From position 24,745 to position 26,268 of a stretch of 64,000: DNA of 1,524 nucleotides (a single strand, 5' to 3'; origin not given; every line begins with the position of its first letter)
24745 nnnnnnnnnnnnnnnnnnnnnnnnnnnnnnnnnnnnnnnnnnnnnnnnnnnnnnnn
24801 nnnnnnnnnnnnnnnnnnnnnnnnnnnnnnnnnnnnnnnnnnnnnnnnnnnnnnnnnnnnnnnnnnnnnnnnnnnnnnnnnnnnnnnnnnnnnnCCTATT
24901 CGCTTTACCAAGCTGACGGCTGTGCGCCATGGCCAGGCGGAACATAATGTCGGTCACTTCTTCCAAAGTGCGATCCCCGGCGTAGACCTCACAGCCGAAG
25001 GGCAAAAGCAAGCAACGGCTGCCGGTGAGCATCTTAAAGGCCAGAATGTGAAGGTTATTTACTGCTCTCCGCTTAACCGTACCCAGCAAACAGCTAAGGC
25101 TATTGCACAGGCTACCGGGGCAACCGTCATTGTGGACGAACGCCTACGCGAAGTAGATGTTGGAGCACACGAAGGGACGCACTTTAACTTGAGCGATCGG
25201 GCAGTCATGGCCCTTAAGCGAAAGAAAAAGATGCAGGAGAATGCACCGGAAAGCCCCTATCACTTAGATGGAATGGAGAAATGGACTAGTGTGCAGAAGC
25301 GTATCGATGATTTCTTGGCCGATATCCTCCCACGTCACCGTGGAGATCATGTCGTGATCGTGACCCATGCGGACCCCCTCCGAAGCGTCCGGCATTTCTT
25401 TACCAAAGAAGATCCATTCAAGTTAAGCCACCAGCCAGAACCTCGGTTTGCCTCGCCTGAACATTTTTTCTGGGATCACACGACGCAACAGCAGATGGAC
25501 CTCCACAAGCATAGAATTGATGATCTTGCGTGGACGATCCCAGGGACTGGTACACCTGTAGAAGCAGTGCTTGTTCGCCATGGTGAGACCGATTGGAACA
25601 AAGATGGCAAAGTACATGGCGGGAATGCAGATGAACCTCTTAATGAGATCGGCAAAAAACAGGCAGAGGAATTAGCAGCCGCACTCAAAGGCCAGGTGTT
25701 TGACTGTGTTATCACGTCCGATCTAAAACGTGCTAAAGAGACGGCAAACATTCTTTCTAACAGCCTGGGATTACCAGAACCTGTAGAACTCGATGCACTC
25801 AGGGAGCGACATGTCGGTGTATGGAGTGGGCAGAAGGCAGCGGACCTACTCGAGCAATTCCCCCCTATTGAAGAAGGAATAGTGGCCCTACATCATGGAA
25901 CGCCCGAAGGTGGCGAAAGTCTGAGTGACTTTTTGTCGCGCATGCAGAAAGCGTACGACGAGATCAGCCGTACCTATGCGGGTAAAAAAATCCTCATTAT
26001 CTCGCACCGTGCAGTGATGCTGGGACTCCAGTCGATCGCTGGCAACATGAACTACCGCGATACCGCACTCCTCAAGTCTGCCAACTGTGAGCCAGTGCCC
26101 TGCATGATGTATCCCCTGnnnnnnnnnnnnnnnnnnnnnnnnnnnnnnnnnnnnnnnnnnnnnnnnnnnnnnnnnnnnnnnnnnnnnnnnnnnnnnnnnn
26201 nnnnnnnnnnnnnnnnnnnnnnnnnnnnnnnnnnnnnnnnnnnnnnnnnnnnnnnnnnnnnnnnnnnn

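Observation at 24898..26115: Isoleucyl-tRNA synthetase with two complete histidine-phosphatase (PGAM-like) domains inserted in its catalytic core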

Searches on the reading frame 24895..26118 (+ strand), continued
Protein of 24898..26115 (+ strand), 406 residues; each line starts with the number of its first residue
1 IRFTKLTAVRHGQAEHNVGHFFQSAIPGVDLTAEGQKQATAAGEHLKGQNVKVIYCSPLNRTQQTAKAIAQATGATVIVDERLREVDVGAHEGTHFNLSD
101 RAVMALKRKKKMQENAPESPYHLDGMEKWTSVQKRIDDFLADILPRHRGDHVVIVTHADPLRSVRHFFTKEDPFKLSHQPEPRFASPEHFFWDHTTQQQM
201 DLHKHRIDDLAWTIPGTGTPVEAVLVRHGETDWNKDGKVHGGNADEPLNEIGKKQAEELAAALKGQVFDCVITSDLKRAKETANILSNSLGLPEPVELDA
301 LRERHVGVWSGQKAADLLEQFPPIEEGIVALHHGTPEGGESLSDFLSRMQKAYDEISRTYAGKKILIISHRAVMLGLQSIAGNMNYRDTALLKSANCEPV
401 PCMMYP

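Call 76: find_homologous_proteins(query=L081:6399-10031:+, max_evalue=1e-50)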
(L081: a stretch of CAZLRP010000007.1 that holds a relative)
Query L081:6399-10031:+ (1210 aa): 8000 proteins with E <= 1e-50 among 8000 candidates; the best 120 are listed.
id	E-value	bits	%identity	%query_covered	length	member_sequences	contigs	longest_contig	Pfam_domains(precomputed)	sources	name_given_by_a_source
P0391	0.0e+0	2794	100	100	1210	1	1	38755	PF09334.18,PF08264.20,PF00133.29,PF19302.5,PF00300.28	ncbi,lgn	-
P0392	0.0e+0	2255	81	100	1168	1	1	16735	PF09334.18,PF08264.20,PF00133.29,PF19302.5,PF00300.28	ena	-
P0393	0.0e+0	2234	81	98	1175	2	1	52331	PF09334.18,PF08264.20,PF00133.29,PF19302.5,PF00300.28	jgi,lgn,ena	-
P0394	0.0e+0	2232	79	100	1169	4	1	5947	PF09334.18,PF08264.20,PF00133.29,PF19302.5,PF00300.28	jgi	jgi:isoleucyl-tRNA synthetase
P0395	0.0e+0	2220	79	100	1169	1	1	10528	PF09334.18,PF08264.20,PF00133.29,PF19302.5,PF00300.28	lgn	-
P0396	0.0e+0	2218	79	99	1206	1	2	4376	PF09334.18,PF08264.20,PF00133.29,PF19302.5,PF00300.28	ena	-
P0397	0.0e+0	2186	79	99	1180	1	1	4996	PF09334.18,PF01406.26,PF08264.20,PF00133.29,PF19302.5,PF00300.28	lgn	-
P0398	0.0e+0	2170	78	100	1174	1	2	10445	PF09334.18,PF01406.26,PF08264.20,PF00133.29,PF19302.5,PF00300.28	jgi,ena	-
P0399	0.0e+0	2168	78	97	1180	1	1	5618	PF09334.18,PF08264.20,PF00133.29,PF19302.5,PF00300.28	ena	-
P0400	0.0e+0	2155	77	100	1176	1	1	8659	PF09334.18,PF08264.20,PF00133.29,PF19302.5,PF00300.28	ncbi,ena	-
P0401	0.0e+0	2152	77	99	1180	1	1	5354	PF09334.18,PF08264.20,PF00133.29,PF19302.5,PF00300.28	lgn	-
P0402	0.0e+0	2139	77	100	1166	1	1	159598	PF09334.18,PF01406.26,PF08264.20,PF00133.29,PF19302.5,PF00300.28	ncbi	-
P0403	0.0e+0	2134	77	100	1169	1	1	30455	PF09334.18,PF08264.20,PF00133.29,PF19302.5,PF00300.28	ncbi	ncbi:MAG: class I tRNA ligase family protein [bacterium]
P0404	0.0e+0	2133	76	100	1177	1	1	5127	PF09334.18,PF01406.26,PF08264.20,PF00133.29,PF19302.5,PF00300.28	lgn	-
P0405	0.0e+0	2130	77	98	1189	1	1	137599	PF09334.18,PF01406.26,PF08264.20,PF00133.29,PF19302.5,PF00300.28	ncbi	ncbi:MAG: class I tRNA ligase family protein [Minisyncoccia bacterium]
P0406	0.0e+0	2123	77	98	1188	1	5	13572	PF09334.18,PF01406.26,PF08264.20,PF00133.29,PF19302.5,PF00300.28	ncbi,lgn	-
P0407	0.0e+0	2116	76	100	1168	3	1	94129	PF09334.18,PF08264.20,PF00133.29,PF19302.5,PF00300.28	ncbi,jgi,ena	ncbi:MAG: class I tRNA ligase family protein [Candidatus Paceibacterota bacterium]|jgi:isoleucyl-tRN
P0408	0.0e+0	2097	76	99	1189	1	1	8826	PF09334.18,PF08264.20,PF00133.29,PF19302.5,PF00300.28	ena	-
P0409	0.0e+0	2081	76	99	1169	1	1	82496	PF09334.18,PF01406.26,PF08264.20,PF00133.29,PF19302.5,PF00300.28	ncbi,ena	-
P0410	0.0e+0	2076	74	100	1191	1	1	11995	PF09334.18,PF01406.26,PF08264.20,PF00133.29,PF19302.5,PF00300.28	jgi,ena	jgi:isoleucyl-tRNA synthetase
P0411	0.0e+0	2067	74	99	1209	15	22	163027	PF09334.18,PF01406.26,PF08264.20,PF00133.29,PF19302.5,PF00300.28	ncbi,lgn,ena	-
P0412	0.0e+0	2052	73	100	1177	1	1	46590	PF09334.18,PF08264.20,PF00133.29,PF19302.5,PF00300.28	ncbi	-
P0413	0.0e+0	2049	74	100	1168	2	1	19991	PF09334.18,PF08264.20,PF00133.29,PF19302.5,PF00300.28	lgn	-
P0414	0.0e+0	2028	73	100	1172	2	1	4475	PF09334.18,PF08264.20,PF00133.29,PF19302.5,PF00300.28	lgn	-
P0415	0.0e+0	2027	75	97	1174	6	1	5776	PF09334.18,PF08264.20,PF00133.29,PF19302.5,PF00300.28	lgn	-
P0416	0.0e+0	2027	73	98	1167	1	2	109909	PF09334.18,PF08264.20,PF00133.29,PF19302.5,PF00300.28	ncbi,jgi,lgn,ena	ncbi:MAG: class I tRNA ligase family protein [Candidatus Paceibacterota bacterium]|jgi:isoleucyl-tRN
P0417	0.0e+0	2026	74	97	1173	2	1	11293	PF09334.18,PF08264.20,PF00133.29,PF19302.5,PF00300.28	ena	-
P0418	0.0e+0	2018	73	99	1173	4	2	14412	PF09334.18,PF01406.26,PF08264.20,PF00133.29,PF19302.5,PF00300.28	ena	-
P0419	0.0e+0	2017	72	100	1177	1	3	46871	PF09334.18,PF08264.20,PF00133.29,PF19302.5,PF00300.28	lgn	-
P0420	0.0e+0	2008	74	97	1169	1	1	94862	PF09334.18,PF08264.20,PF00133.29,PF19302.5,PF00300.28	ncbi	-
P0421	0.0e+0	1994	72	99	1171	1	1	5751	PF09334.18,PF08264.20,PF00133.29,PF19302.5,PF00300.28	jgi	jgi:isoleucyl-tRNA synthetase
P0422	0.0e+0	1987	73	98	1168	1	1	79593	PF09334.18,PF08264.20,PF00133.29,PF19302.5,PF00300.28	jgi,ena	-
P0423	0.0e+0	1973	72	99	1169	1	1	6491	PF09334.18,PF08264.20,PF00133.29,PF19302.5,PF00300.28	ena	-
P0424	0.0e+0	1969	72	97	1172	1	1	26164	PF09334.18,PF08264.20,PF00133.29,PF19302.5,PF00300.28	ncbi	-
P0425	0.0e+0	1968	72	98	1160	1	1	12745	PF09334.18,PF08264.20,PF00133.29,PF19302.5,PF00300.28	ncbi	-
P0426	0.0e+0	1961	71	98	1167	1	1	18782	PF09334.18,PF08264.20,PF00133.29,PF19302.5,PF00300.28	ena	-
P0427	0.0e+0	1958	71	98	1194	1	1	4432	PF09334.18,PF08264.20,PF00133.29,PF19302.5,PF00300.28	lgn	-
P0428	0.0e+0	1958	71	98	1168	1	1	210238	PF09334.18,PF08264.20,PF00133.29,PF19302.5,PF00300.28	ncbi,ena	-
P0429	0.0e+0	1946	72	97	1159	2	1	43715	PF09334.18,PF08264.20,PF00133.29,PF19302.5,PF00300.28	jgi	-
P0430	0.0e+0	1944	71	98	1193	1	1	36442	PF09334.18,PF08264.20,PF00133.29,PF19302.5,PF00300.28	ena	-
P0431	0.0e+0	1934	72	97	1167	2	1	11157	PF09334.18,PF08264.20,PF00133.29,PF19302.5,PF00300.28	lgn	-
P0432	0.0e+0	1930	70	99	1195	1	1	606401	PF09334.18,PF08264.20,PF00133.29,PF19302.5,PF00300.28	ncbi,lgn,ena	-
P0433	0.0e+0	1928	69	100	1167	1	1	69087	PF09334.18,PF08264.20,PF00133.29,PF19302.5,PF00300.28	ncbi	-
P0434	0.0e+0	1919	71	98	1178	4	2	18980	PF09334.18,PF08264.20,PF00133.29,PF19302.5,PF00300.28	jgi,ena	-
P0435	0.0e+0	1907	70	98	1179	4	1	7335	PF09334.18,PF01406.26,PF08264.20,PF00133.29,PF19302.5,PF00300.28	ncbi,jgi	jgi:isoleucyl-tRNA synthetase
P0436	0.0e+0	1896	70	97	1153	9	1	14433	PF09334.18,PF01406.26,PF08264.20,PF00133.29,PF19302.5,PF00300.28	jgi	jgi:isoleucyl-tRNA synthetase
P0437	0.0e+0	1893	70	98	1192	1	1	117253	PF09334.18,PF08264.20,PF00133.29,PF19302.5,PF00300.28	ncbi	-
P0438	0.0e+0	1890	69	97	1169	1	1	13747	PF09334.18,PF08264.20,PF00133.29,PF19302.5,PF00300.28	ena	-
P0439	0.0e+0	1889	69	97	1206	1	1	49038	PF09334.18,PF08264.20,PF00133.29,PF19302.5,PF00300.28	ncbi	-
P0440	0.0e+0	1880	72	93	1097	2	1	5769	PF09334.18,PF08264.20,PF00133.29,PF19302.5,PF00300.28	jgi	jgi:isoleucyl-tRNA synthetase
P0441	0.0e+0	1870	69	97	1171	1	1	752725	PF09334.18,PF08264.20,PF00133.29,PF19302.5,PF00300.28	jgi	jgi:isoleucyl-tRNA synthetase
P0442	0.0e+0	1858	68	98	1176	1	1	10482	PF09334.18,PF08264.20,PF00133.29,PF19302.5,PF00300.28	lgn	-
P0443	0.0e+0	1841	67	99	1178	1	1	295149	PF09334.18,PF08264.20,PF00133.29,PF19302.5,PF00300.28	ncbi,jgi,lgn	ncbi:MAG: class I tRNA ligase family protein [Candidatus Paceibacterota bacterium]|jgi:isoleucyl-tRN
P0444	0.0e+0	1837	68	97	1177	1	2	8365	PF09334.18,PF08264.20,PF00133.29,PF19302.5,PF00300.28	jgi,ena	-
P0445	0.0e+0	1831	76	87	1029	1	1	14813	PF09334.18,PF01406.26,PF08264.20,PF00133.29,PF19302.5,PF00300.28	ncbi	-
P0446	0.0e+0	1816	66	97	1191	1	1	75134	PF09334.18,PF08264.20,PF00133.29,PF19302.5,PF00300.28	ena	-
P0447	0.0e+0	1772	65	97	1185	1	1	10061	PF09334.18,PF08264.20,PF00133.29,PF19302.5,PF00300.28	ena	-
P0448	0.0e+0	1752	66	96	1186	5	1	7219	PF09334.18,PF08264.20,PF00133.29,PF19302.5,PF00300.28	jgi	jgi:isoleucyl-tRNA synthetase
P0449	0.0e+0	1739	63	97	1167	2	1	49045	PF09334.18,PF08264.20,PF00133.29,PF19302.5,PF00300.28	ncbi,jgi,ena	ncbi:MAG: class I tRNA ligase family protein [Candidatus Paceibacterota bacterium]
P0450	0.0e+0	1735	62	100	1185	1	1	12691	PF09334.18,PF08264.20,PF00133.29,PF19302.5,PF00300.28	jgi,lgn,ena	-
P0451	0.0e+0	1735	63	98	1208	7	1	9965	PF09334.18,PF08264.20,PF00133.29,PF19302.5,PF00300.28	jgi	jgi:isoleucyl-tRNA synthetase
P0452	0.0e+0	1729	64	96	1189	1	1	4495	PF09334.18,PF08264.20,PF00133.29,PF19302.5,PF00300.28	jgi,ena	-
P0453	0.0e+0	1720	64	97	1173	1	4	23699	PF09334.18,PF08264.20,PF00133.29,PF19302.5,PF00300.28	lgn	-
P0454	0.0e+0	1719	63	97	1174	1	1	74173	PF09334.18,PF08264.20,PF00133.29,PF19302.5,PF00300.28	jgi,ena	-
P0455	0.0e+0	1715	62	100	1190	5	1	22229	PF09334.18,PF08264.20,PF00133.29,PF19302.5,PF00300.28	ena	-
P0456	0.0e+0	1711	62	98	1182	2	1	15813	PF09334.18,PF08264.20,PF00133.29,PF19302.5,PF00300.28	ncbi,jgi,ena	ncbi:MAG: class I tRNA ligase family protein [bacterium]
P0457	0.0e+0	1700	62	97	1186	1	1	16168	PF09334.18,PF08264.20,PF00133.29,PF19302.5,PF00300.28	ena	-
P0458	0.0e+0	1694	63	97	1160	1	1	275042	PF09334.18,PF08264.20,PF00133.29,PF19302.5,PF00300.28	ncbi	-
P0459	0.0e+0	1693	62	98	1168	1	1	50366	PF09334.18,PF08264.20,PF00133.29,PF19302.5,PF00300.28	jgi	jgi:isoleucyl-tRNA synthetase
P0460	0.0e+0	1690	62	97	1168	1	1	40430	PF09334.18,PF08264.20,PF00133.29,PF19302.5,PF00300.28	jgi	jgi:isoleucyl-tRNA synthetase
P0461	0.0e+0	1687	62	97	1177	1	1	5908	PF09334.18,PF08264.20,PF00133.29,PF19302.5,PF00300.28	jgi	-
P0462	0.0e+0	1685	62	97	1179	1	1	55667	PF09334.18,PF08264.20,PF00133.29,PF19302.5,PF00300.28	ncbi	-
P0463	0.0e+0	1685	63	97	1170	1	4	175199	PF09334.18,PF08264.20,PF00133.29,PF19302.5,PF00300.28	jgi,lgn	jgi:isoleucyl-tRNA synthetase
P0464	0.0e+0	1684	61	97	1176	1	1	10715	PF09334.18,PF08264.20,PF00133.29,PF19302.5,PF00300.28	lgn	-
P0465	0.0e+0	1683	61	98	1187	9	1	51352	PF09334.18,PF08264.20,PF00133.29,PF19302.5,PF00300.28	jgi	jgi:isoleucyl-tRNA synthetase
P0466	0.0e+0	1683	62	98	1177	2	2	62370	PF09334.18,PF08264.20,PF00133.29,PF19302.5,PF00300.28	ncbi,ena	-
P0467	0.0e+0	1682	62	97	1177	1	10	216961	PF09334.18,PF08264.20,PF00133.29,PF19302.5,PF00300.28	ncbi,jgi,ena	jgi:isoleucyl-tRNA synthetase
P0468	0.0e+0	1679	62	97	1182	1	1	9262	PF09334.18,PF08264.20,PF00133.29,PF19302.5,PF00300.28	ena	-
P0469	0.0e+0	1677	63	96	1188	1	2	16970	PF09334.18,PF08264.20,PF00133.29,PF19302.5,PF00300.28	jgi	jgi:isoleucyl-tRNA synthetase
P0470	0.0e+0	1676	61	97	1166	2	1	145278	PF09334.18,PF08264.20,PF00133.29,PF19302.5,PF00300.28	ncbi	-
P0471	0.0e+0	1674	62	98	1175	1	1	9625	PF09334.18,PF08264.20,PF00133.29,PF19302.5,PF00300.28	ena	-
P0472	0.0e+0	1674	63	97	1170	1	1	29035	PF09334.18,PF08264.20,PF00133.29,PF19302.5,PF00300.28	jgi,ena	-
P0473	0.0e+0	1674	61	97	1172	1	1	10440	PF09334.18,PF08264.20,PF00133.29,PF19302.5,PF00300.28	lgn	-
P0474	0.0e+0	1673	62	97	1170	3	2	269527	PF09334.18,PF08264.20,PF00133.29,PF19302.5,PF00300.28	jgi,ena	-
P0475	0.0e+0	1672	62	98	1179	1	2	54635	PF09334.18,PF08264.20,PF00133.29,PF19302.5,PF00300.28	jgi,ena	-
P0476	0.0e+0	1671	61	97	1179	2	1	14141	PF09334.18,PF08264.20,PF00133.29,PF19302.5,PF00300.28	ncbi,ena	-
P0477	0.0e+0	1669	61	98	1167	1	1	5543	PF09334.18,PF08264.20,PF00133.29,PF19302.5,PF00300.28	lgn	-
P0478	0.0e+0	1668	62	97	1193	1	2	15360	PF09334.18,PF08264.20,PF00133.29,PF19302.5,PF00300.28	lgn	-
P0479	0.0e+0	1668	80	74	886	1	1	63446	PF09334.18,PF08264.20,PF00133.29,PF19302.5,PF00300.28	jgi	jgi:isoleucyl-tRNA synthetase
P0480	0.0e+0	1667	62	97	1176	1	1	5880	PF09334.18,PF08264.20,PF00133.29,PF19302.5,PF00300.28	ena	-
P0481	0.0e+0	1665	62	98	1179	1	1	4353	PF09334.18,PF08264.20,PF00133.29,PF19302.5,PF00300.28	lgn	-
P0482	0.0e+0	1664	60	98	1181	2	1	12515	PF09334.18,PF08264.20,PF00133.29,PF19302.5,PF00300.28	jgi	-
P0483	0.0e+0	1663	61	97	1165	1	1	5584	PF09334.18,PF08264.20,PF00133.29,PF19302.5,PF00300.28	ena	-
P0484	0.0e+0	1661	62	97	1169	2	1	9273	PF09334.18,PF08264.20,PF00133.29,PF19302.5,PF00300.28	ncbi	ncbi:MAG: class I tRNA ligase family protein [bacterium]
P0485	0.0e+0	1660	61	98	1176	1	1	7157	PF09334.18,PF08264.20,PF00133.29,PF19302.5,PF00300.28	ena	-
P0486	0.0e+0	1659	61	97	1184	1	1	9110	PF09334.18,PF08264.20,PF00133.29,PF19302.5,PF00300.28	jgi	jgi:isoleucyl-tRNA synthetase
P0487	0.0e+0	1658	61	97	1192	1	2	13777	PF09334.18,PF08264.20,PF00133.29,PF19302.5,PF00300.28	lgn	-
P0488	0.0e+0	1656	62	97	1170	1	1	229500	PF09334.18,PF08264.20,PF00133.29,PF19302.5,PF00300.28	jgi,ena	-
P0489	0.0e+0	1656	61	97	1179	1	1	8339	PF09334.18,PF08264.20,PF00133.29,PF19302.5,PF00300.28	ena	-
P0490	0.0e+0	1656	62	97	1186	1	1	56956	PF09334.18,PF08264.20,PF00133.29,PF19302.5,PF00300.28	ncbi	ncbi:MAG: class I tRNA ligase family protein [Minisyncoccia bacterium]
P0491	0.0e+0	1654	60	97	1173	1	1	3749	PF09334.18,PF08264.20,PF00133.29,PF19302.5,PF00300.28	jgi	jgi:isoleucyl-tRNA synthetase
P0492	0.0e+0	1653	62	97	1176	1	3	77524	PF09334.18,PF08264.20,PF00133.29,PF19302.5,PF00300.28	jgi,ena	-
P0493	0.0e+0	1653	62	97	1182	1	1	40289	PF09334.18,PF08264.20,PF00133.29,PF19302.5,PF00300.28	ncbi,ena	-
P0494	0.0e+0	1651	61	97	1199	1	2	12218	PF09334.18,PF08264.20,PF00133.29,PF19302.5,PF00300.28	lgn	-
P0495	0.0e+0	1651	61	98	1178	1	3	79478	PF09334.18,PF08264.20,PF00133.29,PF19302.5,PF00300.28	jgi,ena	-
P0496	0.0e+0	1649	61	98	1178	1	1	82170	PF09334.18,PF08264.20,PF00133.29,PF19302.5,PF00300.28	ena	-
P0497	0.0e+0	1648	60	98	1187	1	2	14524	PF09334.18,PF08264.20,PF00133.29,PF19302.5,PF00300.28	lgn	-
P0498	0.0e+0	1645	62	97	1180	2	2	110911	PF09334.18,PF08264.20,PF00133.29,PF19302.5,PF00300.28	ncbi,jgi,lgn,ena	ncbi:MAG: class I tRNA ligase family protein [bacterium]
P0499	0.0e+0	1636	61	98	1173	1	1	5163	PF09334.18,PF08264.20,PF00133.29,PF19302.5,PF00300.28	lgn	-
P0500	0.0e+0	1635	61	97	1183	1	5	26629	PF09334.18,PF08264.20,PF00133.29,PF19302.5,PF00300.28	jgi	jgi:isoleucyl-tRNA synthetase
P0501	0.0e+0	1634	65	91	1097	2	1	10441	PF09334.18,PF08264.20,PF00133.29,PF19302.5,PF00300.28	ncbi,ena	-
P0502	0.0e+0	1623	61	97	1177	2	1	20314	PF09334.18,PF08264.20,PF00133.29,PF19302.5,PF00300.28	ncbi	-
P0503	0.0e+0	1619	60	97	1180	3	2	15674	PF09334.18,PF08264.20,PF00133.29,PF19302.5,PF00300.28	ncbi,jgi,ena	-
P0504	0.0e+0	1616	60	98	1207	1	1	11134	PF09334.18,PF08264.20,PF00133.29,PF19302.5,PF00300.28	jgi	-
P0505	0.0e+0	1601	80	71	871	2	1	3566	PF09334.18,PF08264.20,PF00133.29,PF19302.5,PF00300.28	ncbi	ncbi:MAG: class I tRNA ligase family protein, partial [bacterium]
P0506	0.0e+0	1600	60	97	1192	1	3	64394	PF09334.18,PF08264.20,PF00133.29,PF19302.5,PF00300.28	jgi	jgi:isoleucyl-tRNA synthetase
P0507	0.0e+0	1567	58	98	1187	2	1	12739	PF09334.18,PF01406.26,PF08264.20,PF00133.29,PF19302.5,PF00300.28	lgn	-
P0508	0.0e+0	1561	66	87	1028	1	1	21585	PF09334.18,PF08264.20,PF00133.29,PF19302.5,PF00300.28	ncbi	-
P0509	0.0e+0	1557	62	89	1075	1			PF09334.18,PF08264.20,PF00133.29,PF00300.28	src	-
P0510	0.0e+0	1557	57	97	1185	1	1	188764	PF09334.18,PF01406.26,PF08264.20,PF00133.29,PF19302.5,PF00300.28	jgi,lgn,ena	-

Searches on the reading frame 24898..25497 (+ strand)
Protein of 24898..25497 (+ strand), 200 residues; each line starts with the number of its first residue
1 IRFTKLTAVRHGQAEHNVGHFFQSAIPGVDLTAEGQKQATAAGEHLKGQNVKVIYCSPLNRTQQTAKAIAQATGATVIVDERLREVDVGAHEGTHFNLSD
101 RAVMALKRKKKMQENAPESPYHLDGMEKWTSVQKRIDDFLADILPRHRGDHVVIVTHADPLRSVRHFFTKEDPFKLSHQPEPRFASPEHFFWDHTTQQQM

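Call 48: search_protein_families(library=ncbifam, proteins=[window:24898-25497:+], max_evalue=0.00001)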
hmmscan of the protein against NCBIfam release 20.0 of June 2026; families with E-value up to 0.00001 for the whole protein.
window:24898-25497:+ (200 aa): 17 families
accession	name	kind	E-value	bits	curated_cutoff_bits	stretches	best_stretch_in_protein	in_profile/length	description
NF038349.1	dPGM_arch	equivalog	6.8e-33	114.2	225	1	9-164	4-144/194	2,3-diphosphoglycerate-dependent phosphoglycerate mutase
NF005567.0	PRK07238.1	equivalog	1.8e-26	93.4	326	1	4-164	178-333/378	bifunctional RNase H/acid phosphatase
TIGR03162.1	ribazole_cobC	equivalog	1.7e-25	89.5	162.9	1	8-169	3-156/176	alpha-ribazole phosphatase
NF045917.1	PhserinePhPspA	equivalog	1.2e-24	87.2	350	1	5-164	3-157/211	phosphoserine phosphatase PspA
TIGR03848.1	MSMEG_4193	subfamily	2.3e-21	76.2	203.85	1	8-164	4-159/204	MSMEG_4193 family putative phosphomutase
NF002901.0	PRK03482.1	equivalog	2.4e-17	63.3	261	1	8-158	6-151/215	2,3-diphosphoglycerate-dependent phosphoglycerate mutase GpmB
NF009994.0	PRK13463.1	equivalog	1.4e-15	57.6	277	1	6-162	5-156/203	phosphoserine phosphatase 1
NF011580.0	PRK15004.1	equivalog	1.1e-14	55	250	1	5-158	2-150/203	adenosylcobalamin/alpha-ribazole phosphatase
NF002339.0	PRK01295.1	equivalog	1e-11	44.7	316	1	6-164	5-165/206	2,3-bisphosphoglycerate-dependent phosphoglycerate mutase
TIGR01258.1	pgm_1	subfamily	2.2e-09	37.1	81.7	1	5-85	2-86/245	2,3-bisphosphoglycerate-dependent phosphoglycerate mutase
NF010718.0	PRK14120.1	equivalog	4.3e-09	36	366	1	4-93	5-98/249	phosphoglyceromutase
NF010713.0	PRK14115.1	equivalog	5.3e-09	35.7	305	1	4-78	2-77/248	2,3-diphosphoglycerate-dependent phosphoglycerate mutase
NF009993.0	PRK13462.1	equivalog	1.3e-08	34.8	226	1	5-164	7-154/203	acid phosphatase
NF002217.0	PRK01112.1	equivalog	1.3e-07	31.2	320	1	4-67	2-64/228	2,3-bisphosphoglycerate-dependent phosphoglycerate mutase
TIGR00249.1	sixA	equivalog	2.5e-07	30.6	74.5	1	9-75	6-69/154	phosphohistidine phosphatase SixA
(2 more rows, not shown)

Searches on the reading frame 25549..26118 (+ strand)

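Call 48: search_protein_families(library=ncbifam, proteins=[window:25549-26118:+], max_evalue=0.00001)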
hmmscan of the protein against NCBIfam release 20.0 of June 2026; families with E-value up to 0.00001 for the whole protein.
window:25549-26118:+ (190 aa): 18 families
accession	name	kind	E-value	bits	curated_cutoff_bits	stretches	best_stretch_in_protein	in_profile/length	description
TIGR03162.1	ribazole_cobC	equivalog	3.3e-34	117.9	162.9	1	7-180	2-171/176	alpha-ribazole phosphatase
NF005567.0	PRK07238.1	equivalog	8.5e-30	104.3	326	1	1-154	175-327/378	bifunctional RNase H/acid phosphatase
NF011580.0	PRK15004.1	equivalog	7.3e-23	81.6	250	1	7-157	4-153/203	adenosylcobalamin/alpha-ribazole phosphatase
NF002901.0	PRK03482.1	equivalog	1.3e-21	77.2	261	1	7-164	5-162/215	2,3-diphosphoglycerate-dependent phosphoglycerate mutase GpmB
NF045917.1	PhserinePhPspA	equivalog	3.5e-21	75.9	350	1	5-156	3-153/211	phosphoserine phosphatase PspA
NF038349.1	dPGM_arch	equivalog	7.3e-16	58.6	225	1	6-154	1-138/194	2,3-diphosphoglycerate-dependent phosphoglycerate mutase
NF002339.0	PRK01295.1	equivalog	5.8e-15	55.3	316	1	7-157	6-162/206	2,3-bisphosphoglycerate-dependent phosphoglycerate mutase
TIGR03848.1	MSMEG_4193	subfamily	1.2e-14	54.2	203.85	1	7-154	3-153/204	MSMEG_4193 family putative phosphomutase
NF009993.0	PRK13462.1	equivalog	1.5e-13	50.8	226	1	7-154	9-148/203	acid phosphatase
TIGR01258.1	pgm_1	subfamily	2.9e-13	49.8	81.7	1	6-104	3-104/245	2,3-bisphosphoglycerate-dependent phosphoglycerate mutase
NF010713.0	PRK14115.1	equivalog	1.6e-12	47.3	305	1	6-104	4-105/248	2,3-diphosphoglycerate-dependent phosphoglycerate mutase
NF009994.0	PRK13463.1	equivalog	1.2e-11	44.8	277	1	8-157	7-155/203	phosphoserine phosphatase 1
NF010718.0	PRK14120.1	equivalog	1.6e-11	44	366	1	6-104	7-108/249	phosphoglyceromutase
NF010715.0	PRK14117.1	equivalog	8.8e-11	41.7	421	1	5-105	3-106/230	phosphoglycerate mutase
NF002217.0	PRK01112.1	equivalog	2.3e-09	37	320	1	7-68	5-65/228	2,3-bisphosphoglycerate-dependent phosphoglycerate mutase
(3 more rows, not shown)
